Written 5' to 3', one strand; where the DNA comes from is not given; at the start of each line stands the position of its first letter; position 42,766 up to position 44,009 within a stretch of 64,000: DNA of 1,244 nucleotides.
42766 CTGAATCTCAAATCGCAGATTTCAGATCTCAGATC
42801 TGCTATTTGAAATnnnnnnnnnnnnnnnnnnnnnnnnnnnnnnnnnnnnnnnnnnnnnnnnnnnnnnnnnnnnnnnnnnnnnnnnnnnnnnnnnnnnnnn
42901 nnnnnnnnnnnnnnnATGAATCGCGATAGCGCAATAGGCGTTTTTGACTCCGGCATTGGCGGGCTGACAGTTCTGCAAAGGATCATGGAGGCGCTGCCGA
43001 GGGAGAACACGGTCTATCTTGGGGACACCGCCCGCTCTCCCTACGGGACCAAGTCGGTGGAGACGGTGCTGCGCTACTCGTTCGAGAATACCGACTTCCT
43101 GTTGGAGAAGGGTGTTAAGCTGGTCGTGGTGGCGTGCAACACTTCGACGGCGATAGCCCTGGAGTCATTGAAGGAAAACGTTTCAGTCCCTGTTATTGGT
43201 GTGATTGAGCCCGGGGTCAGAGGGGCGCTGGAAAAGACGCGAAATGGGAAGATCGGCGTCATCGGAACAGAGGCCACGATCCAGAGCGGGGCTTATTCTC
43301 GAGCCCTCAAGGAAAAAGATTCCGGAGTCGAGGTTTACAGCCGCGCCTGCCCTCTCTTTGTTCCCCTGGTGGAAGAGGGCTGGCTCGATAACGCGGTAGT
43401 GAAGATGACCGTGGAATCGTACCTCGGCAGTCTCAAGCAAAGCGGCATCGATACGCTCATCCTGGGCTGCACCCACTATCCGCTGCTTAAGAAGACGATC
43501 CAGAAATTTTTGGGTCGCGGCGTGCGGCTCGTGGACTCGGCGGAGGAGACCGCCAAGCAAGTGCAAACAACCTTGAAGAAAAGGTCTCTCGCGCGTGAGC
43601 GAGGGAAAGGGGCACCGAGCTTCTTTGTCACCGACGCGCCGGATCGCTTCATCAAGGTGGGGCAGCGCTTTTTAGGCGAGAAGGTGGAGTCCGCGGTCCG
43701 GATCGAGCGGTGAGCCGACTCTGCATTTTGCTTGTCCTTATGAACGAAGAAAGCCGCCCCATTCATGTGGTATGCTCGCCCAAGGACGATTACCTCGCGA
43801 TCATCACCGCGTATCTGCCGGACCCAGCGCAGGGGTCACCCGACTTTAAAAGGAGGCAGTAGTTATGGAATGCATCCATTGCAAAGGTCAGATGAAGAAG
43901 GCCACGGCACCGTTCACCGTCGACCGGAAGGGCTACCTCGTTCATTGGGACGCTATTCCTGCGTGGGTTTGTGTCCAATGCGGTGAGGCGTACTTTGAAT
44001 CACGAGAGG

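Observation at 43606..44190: Toxin-antitoxin remnant inserted after murI, bounded by a 46-bp direct repeat of the murI 3' end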

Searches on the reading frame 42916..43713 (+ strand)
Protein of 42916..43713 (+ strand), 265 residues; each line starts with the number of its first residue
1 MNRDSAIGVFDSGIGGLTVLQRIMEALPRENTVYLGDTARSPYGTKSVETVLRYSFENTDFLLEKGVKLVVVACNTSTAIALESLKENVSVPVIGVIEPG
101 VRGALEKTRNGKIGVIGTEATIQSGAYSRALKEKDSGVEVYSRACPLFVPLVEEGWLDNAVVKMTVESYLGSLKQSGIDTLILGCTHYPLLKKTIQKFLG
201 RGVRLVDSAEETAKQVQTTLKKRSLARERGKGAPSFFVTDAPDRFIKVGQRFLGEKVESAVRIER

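Call 6: search_protein_families(library=pfam, proteins=[window:42916-43710:+], max_evalue=1)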
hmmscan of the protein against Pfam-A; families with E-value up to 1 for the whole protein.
window:42916-43710:+ (265 aa): 1 family
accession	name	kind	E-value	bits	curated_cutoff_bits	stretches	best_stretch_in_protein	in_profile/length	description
PF01177.27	Asp_Glu_race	-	1.9e-26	93.6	31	1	17-215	10-210/211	Asp/Glu/Hydantoin racemase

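Call 8: find_encoding_contigs(protein=window:42916-43713:+, flank=6000, max_places=8)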
Protein window:42916-43713:+ (265 aa): no gene with exactly this product is on record in the collection.

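Call 10: find_related_loci(query=window:42916-43710:+, collection=genome_contigs, flank=4000)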
Query window:42916-43710:+ (265 aa) in genome_contigs; peptide patterns used: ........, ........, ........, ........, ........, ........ (x = any residue, [..] = any of these).
319 stretches matched a pattern; 147 encode a relative of the query (tblastn E <= 1e-3); the best 80 are kept; 80 distinct loci.
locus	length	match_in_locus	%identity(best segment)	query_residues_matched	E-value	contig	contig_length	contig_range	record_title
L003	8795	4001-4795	85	1-265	2e-152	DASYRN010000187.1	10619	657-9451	MAG TPA_asm: Candidatus Binatia bacterium isolate SMAG_U4512 k141_367274, whole genome shotgun sequence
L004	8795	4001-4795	81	1-265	2e-146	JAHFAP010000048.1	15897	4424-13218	MAG: Deltaproteobacteria bacterium isolate nzgw178 NODE_1721_length_15898_cov_6.388414, whole genome shotgun sequence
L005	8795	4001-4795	82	1-265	1e-146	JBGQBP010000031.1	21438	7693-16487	MAG: Candidatus Binatia bacterium isolate OBJ2_061818_110_61 k141_139862_length_21438_cov_60.3294, whole genome shotgun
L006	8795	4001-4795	81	1-265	5e-145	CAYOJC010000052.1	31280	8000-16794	MAG TPA_asm: uncultured Syntrophobacteraceae bacterium isolate SRP136066_co1_407 genome assembly, contig: NODE_1156_leng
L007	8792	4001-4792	81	2-265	1e-143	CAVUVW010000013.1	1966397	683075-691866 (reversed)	MAG: uncultured delta proteobacterium isolate MFD05567.bin.2.269 genome assembly, contig: contig_26762, whole genome sho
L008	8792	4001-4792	80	2-265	1e-143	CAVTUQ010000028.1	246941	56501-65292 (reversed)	MAG: uncultured delta proteobacterium isolate MFD04944.bin.4.678 genome assembly, contig: contig_45318, whole genome sho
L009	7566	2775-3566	81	2-265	2e-143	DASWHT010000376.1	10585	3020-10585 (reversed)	MAG TPA_asm: Candidatus Binatia bacterium isolate SMAG_U2849 k141_3534313, whole genome shotgun sequence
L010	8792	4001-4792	80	2-265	3e-143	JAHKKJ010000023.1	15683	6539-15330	MAG: Deltaproteobacteria bacterium isolate CR_Sed_300A_bin.10 scaffold_66, whole genome shotgun sequence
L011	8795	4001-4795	81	1-265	6e-143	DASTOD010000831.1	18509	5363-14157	MAG TPA_asm: Candidatus Binatia bacterium isolate SMAG_U2161 k141_53918, whole genome shotgun sequence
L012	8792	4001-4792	80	2-265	4e-143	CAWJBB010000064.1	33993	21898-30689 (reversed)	MAG: uncultured delta proteobacterium isolate MFD04850.bin.2.19 genome assembly, contig: contig_50207, whole genome shot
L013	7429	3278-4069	78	2-265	3e-142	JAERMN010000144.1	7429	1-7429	MAG: Deltaproteobacteria bacterium isolate CoA_1_bin.89 scaffold_5890, whole genome shotgun sequence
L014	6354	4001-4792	79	2-265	8e-142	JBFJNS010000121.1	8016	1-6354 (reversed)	MAG: Candidatus Binatia bacterium isolate Mix_sand17.2022.03.Z.66 k141_809333_length_8016_cov_8.0000, whole genome shotg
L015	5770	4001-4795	79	1-265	9e-142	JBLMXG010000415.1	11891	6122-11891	MAG: Chloroflexota bacterium isolate MAG262 PRJNA957066_bin42_renamed_414, whole genome shotgun sequence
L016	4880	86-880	80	1-265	8e-142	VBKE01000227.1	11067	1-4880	MAG: Deltaproteobacteria bacterium isolate DP_1 14_1009_09_30cm_scaffold_6383, whole genome shotgun sequence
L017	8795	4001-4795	78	1-265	3e-141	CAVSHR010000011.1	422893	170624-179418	MAG: uncultured delta proteobacterium isolate MFD05684.bin.2.48 genome assembly, contig: contig_73356, whole genome shot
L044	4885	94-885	65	1-265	3e-116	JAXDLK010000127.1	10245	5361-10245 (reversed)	MAG: Candidatus Binatota bacterium isolate BP_616 scaffold_188221, whole genome shotgun sequence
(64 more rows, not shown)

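Call 36: find_related_loci(query=window:42916-43710:+, collection=metagenome_contigs, flank=8000)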
Query window:42916-43710:+ (265 aa) in metagenome_contigs; peptide patterns used: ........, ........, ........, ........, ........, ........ (x = any residue, [..] = any of these).
536 stretches matched a pattern; 233 encode a relative of the query (tblastn E <= 1e-3); the best 80 are kept; 80 distinct loci.
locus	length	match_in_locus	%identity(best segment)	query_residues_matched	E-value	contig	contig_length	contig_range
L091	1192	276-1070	91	1-265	1e-180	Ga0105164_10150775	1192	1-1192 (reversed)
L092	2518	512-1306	91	1-265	2e-173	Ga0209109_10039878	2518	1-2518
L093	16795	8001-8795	91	1-265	3e-162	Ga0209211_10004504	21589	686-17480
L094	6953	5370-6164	91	1-265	9e-163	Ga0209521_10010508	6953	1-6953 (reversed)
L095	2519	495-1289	91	1-265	8e-173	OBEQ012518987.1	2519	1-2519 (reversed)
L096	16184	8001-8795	91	1-265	3e-162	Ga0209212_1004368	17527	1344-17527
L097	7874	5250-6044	89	1-265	3e-160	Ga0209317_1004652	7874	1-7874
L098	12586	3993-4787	89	1-265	4e-160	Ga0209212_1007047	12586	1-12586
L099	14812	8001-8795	89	1-265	1e-159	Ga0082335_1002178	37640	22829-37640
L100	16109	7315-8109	89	1-265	2e-159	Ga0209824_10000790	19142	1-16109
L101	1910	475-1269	82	1-265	1e-159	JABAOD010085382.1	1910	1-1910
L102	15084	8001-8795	82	1-265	2e-147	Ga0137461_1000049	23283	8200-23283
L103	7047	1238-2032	81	1-265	2e-145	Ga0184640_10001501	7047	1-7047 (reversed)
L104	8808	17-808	81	2-265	8e-145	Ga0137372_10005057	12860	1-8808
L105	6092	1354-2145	80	2-265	3e-145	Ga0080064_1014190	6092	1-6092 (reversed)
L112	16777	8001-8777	82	7-265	4e-144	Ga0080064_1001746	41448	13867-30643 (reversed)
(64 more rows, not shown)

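Call 46: search_protein_families(library=pfam, proteins=[L099:8888-9082:+, L099:9082-9441:+, L099:9675-9902:+, L099:9898-10323:+, L099:10465-10722:+, L099:10686-11168:+, L093:9665-10102:-], max_evalue=0.01)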
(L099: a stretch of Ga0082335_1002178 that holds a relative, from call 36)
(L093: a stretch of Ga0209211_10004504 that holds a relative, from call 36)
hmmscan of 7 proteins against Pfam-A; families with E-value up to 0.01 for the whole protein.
L099:8888-9082:+ (65 aa): 1 family
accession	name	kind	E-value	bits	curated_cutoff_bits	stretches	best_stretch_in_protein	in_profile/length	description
PF07927.17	HicA_toxin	-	4.4e-19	68.8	27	1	4-60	2-58/58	HicA toxin of bacterial toxin-antitoxin,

L099:9082-9441:+ (120 aa): 1 family
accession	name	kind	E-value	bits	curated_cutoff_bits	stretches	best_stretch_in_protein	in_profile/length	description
PF15919.11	HicB_lk_antitox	-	2.6e-09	37.7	27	1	7-65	2-60/123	HicB_like antitoxin of bacterial toxin-antitoxin system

L099:9675-9902:+ (76 aa): 1 family
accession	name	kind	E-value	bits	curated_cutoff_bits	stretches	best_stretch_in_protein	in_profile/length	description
PF04014.23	MazE_antitoxin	-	6.1e-06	26.5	24.7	1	5-44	3-43/48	Antidote-toxin recognition MazE, bacterial antitoxin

L099:9898-10323:+ (142 aa): 3 families
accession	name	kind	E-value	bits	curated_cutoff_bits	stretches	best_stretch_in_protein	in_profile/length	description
PF01850.27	PIN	-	6.1e-20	72.5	23.6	1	6-126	1-118/120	PIN domain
PF16289.11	PIN_12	-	0.0025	18.7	32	1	8-51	3-46/172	PIN domain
PF13470.12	PIN_3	-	0.0069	17.6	27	1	6-86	2-87/115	PIN domain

L099:10465-10722:+ (86 aa): 1 family
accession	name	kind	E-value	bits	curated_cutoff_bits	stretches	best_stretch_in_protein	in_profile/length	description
PF02604.26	PhdYeFM_antitox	-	1.6e-09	37.8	29.8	1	1-43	1-44/74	Antitoxin Phd_YefM, type II toxin-antitoxin system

L099:10686-11168:+ (161 aa): 1 family
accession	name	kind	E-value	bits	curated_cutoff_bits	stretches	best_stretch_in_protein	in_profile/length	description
PF01850.27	PIN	-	0.0002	22.4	23.6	1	15-125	2-101/120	PIN domain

L093:9665-10102:- (146 aa): 1 family
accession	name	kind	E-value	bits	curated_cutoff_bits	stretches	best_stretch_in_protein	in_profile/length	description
PF01850.27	PIN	-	6.1e-09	37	23.6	1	3-130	2-118/120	PIN domain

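Call 55: search_protein_families(library=pfam, proteins=[L112:10101-10958:-, L112:13432-14601:-, L112:12041-13087:+, L093:13965-16790:-, L098:4821-5891:-, L098:9025-11544:-, L100:13799-15949:-, L044:941-4024:+, L112:9644-9922:-, L112:8828-9121:-], max_evalue=0.001)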
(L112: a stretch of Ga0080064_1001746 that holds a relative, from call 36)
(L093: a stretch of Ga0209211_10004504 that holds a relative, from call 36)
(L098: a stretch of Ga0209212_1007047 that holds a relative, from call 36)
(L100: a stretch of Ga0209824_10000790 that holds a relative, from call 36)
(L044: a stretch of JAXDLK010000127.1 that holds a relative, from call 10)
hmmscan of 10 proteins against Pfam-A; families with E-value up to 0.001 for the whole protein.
L112:10101-10958:- (286 aa): 1 family
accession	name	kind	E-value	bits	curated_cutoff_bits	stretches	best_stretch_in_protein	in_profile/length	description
PF18780.6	HNH_repeat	-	1.4e-19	70.6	26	2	3-53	2-52/54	Homing endonuclease associated repeat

L112:13432-14601:- (390 aa): 0 families

L112:12041-13087:+ (349 aa): 0 families

L093:13965-16790:- (942 aa): 8 families
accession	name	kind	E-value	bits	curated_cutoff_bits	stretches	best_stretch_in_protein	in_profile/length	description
PF13432.12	TPR_16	-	2.6e-11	44.2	32.7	1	148-210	1-63/65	Tetratricopeptide repeat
PF07719.23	TPR_2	-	2e-08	34.2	27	0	181-210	4-33/34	Tetratricopeptide repeat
PF14559.12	TPR_19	-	5.1e-07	30.4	25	0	158-209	5-56/68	Tetratricopeptide repeat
PF13428.12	TPR_14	-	1e-06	29.2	23.5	0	146-181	3-38/44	Tetratricopeptide repeat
PF13174.12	TPR_6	-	9.9e-06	26.3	26.3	0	182-206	4-28/33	Tetratricopeptide repeat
PF00515.34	TPR_1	-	5.4e-05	23.3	27.8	0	218-244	7-33/34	Tetratricopeptide repeat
PF13181.12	TPR_8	-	0.00015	22.1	25.7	0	218-243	7-32/34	Tetratricopeptide repeat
PF21545.3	T7SS_EccA1_N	-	0.00073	19.3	27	0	179-245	169-238/272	T7SS, ESX-1 secretion system protein EccA1, N-terminal domain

L098:4821-5891:- (357 aa): 1 family
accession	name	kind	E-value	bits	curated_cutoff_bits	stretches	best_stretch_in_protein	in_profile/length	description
PF07202.18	Tcp10_C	-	5.2e-08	32.8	36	1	40-65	7-32/35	T-complex protein 10 C-terminus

L098:9025-11544:- (840 aa): 7 families
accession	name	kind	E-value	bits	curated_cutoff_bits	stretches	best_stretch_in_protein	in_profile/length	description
PF13432.12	TPR_16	-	1.7e-09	38.4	32.7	0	122-175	10-63/65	Tetratricopeptide repeat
PF07719.23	TPR_2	-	1.6e-07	31.3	27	0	217-243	7-33/34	Tetratricopeptide repeat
PF07202.18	Tcp10_C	-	2.4e-06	27.5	36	0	725-740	9-24/35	T-complex protein 10 C-terminus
PF13428.12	TPR_14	-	4e-06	27.4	23.5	0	145-178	3-36/44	Tetratricopeptide repeat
PF13174.12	TPR_6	-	9.4e-06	26.4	26.3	0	181-205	4-28/33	Tetratricopeptide repeat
PF13181.12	TPR_8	-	0.00063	20.2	25.7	0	217-242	7-32/34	Tetratricopeptide repeat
PF13424.12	TPR_12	-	0.00079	20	30.1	0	145-202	5-70/77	Tetratricopeptide repeat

L100:13799-15949:- (717 aa): 12 families
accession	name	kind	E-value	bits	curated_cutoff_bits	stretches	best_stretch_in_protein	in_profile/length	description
PF13432.12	TPR_16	-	1.6e-15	57.6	32.7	3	56-109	10-63/65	Tetratricopeptide repeat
PF07719.23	TPR_2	-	3.1e-09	36.7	27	0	114-143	4-33/34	Tetratricopeptide repeat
PF13428.12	TPR_14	-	6.2e-09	36.1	23.5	0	79-114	3-38/44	Tetratricopeptide repeat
PF13174.12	TPR_6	-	2.1e-06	28.4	26.3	0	115-140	4-29/33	Tetratricopeptide repeat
PF14559.12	TPR_19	-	3.1e-06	27.8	25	0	91-142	5-56/68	Tetratricopeptide repeat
PF13181.12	TPR_8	-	3.4e-05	24.1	25.7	0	151-177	7-33/34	Tetratricopeptide repeat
PF00515.34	TPR_1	-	8.1e-05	22.7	27.8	0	152-177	8-33/34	Tetratricopeptide repeat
PF12895.13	ANAPC3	-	0.00011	22.9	27.2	1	57-136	3-81/82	Anaphase-promoting complex, cyclosome, subunit 3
PF13424.12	TPR_12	-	0.00016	22.2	30.1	0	79-138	5-72/77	Tetratricopeptide repeat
PF21545.3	T7SS_EccA1_N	-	0.00023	21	27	0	112-178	169-238/272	T7SS, ESX-1 secretion system protein EccA1, N-terminal domain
PF13431.12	TPR_17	-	0.00028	21.4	24.4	0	69-97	5-33/34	Tetratricopeptide repeat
PF13371.12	TPR_9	-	0.0003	21.2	35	0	93-142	11-60/73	Tetratricopeptide repeat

L044:941-4024:+ (1028 aa): 3 families
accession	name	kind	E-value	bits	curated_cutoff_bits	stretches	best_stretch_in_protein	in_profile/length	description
PF02494.22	HYR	-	4.2e-16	59.5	21.7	2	834-910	2-81/81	HYR domain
PF13088.12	BNR_2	-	6.2e-05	22.9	31.4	0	519-575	46-103/277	BNR repeat-like domain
PF02012.26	BNR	-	0.00072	19.6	27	0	325-332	3-10/12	BNR/Asp-box repeat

L112:9644-9922:- (93 aa): 1 family
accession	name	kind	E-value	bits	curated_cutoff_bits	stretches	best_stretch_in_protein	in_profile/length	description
PF14076.12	DUF4258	-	3.1e-12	47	25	1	23-92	4-71/71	Domain of unknown function (DUF4258)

L112:8828-9121:- (98 aa): 1 family
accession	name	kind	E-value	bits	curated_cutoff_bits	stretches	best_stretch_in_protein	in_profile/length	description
PF12441.14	CopG_antitoxin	-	7.8e-30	103.9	28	1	11-87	2-78/79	CopG antitoxin of type II toxin-antitoxin system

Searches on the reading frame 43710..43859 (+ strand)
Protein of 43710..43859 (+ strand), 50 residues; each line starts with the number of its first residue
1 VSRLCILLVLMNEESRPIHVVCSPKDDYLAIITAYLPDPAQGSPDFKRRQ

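Call 6: search_protein_families(library=pfam, proteins=[window:43710-43859:+], max_evalue=1)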
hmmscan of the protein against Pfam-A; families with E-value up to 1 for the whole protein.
window:43710-43859:+ (50 aa): 1 family
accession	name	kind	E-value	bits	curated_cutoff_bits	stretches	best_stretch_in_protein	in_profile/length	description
PF14076.12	DUF4258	-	5.7e-05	23.8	25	1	8-35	43-70/71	Domain of unknown function (DUF4258)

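Call 68: search_protein_families(library=ncbifam, proteins=[window:43710-43859:+], max_evalue=0.01)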
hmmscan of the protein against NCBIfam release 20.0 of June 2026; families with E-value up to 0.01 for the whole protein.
window:43710-43859:+ (50 aa): 0 families
